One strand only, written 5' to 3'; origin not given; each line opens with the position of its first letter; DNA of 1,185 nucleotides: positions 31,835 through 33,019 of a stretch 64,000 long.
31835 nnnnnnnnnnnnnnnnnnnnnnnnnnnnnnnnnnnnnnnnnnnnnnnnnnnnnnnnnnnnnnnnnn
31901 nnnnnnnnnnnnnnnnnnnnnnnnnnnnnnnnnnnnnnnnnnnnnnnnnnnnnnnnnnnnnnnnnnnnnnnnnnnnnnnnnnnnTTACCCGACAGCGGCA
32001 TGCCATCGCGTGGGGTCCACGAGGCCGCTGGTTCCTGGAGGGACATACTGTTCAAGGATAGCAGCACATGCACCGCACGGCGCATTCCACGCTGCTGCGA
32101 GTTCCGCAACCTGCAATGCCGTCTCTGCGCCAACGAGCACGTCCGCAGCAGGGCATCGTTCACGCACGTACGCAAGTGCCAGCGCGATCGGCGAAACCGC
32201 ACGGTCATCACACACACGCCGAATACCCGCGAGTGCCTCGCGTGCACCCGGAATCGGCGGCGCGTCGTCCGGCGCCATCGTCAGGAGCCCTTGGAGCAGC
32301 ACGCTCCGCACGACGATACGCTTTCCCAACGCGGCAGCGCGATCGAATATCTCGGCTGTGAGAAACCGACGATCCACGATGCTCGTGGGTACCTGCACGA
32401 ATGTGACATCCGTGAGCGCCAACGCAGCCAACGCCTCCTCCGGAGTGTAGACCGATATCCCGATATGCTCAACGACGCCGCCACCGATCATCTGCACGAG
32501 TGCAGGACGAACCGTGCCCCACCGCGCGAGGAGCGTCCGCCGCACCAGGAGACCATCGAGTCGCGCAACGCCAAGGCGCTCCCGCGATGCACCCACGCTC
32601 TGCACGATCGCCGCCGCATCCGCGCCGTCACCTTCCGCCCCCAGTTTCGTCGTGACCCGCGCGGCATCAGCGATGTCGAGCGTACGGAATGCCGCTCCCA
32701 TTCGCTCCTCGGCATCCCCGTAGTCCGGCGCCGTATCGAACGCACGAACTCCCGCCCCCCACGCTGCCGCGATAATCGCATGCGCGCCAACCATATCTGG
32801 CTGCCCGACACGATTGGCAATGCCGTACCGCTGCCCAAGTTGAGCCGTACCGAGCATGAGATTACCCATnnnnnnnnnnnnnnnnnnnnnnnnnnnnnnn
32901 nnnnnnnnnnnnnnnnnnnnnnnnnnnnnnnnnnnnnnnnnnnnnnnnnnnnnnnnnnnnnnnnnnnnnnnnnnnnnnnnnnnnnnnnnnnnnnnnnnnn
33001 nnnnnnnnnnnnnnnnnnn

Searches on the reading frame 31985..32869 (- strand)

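Call 34: search_protein_families(library=pfam, proteins=[window:31985-32869:-], max_evalue=0.001)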
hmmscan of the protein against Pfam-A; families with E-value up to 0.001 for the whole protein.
window:31985-32869:- (294 aa): 1 family
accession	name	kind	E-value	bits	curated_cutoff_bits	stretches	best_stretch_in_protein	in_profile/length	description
PF00248.27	Aldo_ket_red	-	2.9e-28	99.2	24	1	4-263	2-276/291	Aldo/keto reductase family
